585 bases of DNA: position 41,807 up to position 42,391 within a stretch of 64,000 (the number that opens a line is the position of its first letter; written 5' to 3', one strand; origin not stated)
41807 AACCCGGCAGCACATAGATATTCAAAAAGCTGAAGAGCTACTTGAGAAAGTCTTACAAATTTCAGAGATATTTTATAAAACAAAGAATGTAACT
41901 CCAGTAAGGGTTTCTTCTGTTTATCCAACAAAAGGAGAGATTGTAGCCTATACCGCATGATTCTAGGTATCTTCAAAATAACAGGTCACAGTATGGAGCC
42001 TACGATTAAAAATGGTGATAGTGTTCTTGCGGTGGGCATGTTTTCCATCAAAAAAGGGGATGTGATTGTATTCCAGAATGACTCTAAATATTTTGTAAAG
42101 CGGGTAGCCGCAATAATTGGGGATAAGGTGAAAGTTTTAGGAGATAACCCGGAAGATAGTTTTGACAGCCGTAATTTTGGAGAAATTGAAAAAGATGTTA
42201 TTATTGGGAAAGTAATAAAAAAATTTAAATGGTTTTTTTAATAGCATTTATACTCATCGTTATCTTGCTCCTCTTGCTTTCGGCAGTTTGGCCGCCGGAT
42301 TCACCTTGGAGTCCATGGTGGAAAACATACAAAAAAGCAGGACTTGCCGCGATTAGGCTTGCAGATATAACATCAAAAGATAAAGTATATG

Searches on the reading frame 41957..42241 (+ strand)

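Call 75: search_protein_families(library=pfam, proteins=[window:41957-42241:+], max_evalue=0.001)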
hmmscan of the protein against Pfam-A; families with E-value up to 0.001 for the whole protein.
window:41957-42241:+ (94 aa): 2 families
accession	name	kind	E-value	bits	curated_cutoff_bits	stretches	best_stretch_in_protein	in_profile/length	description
PF10502.14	Peptidase_S26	-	1.4e-18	67.8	22.9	2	3-60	23-87/168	Signal peptidase, peptidase S26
PF00717.28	Peptidase_S24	-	5.1e-12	46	23.3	1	5-87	37-116/116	Peptidase S24-like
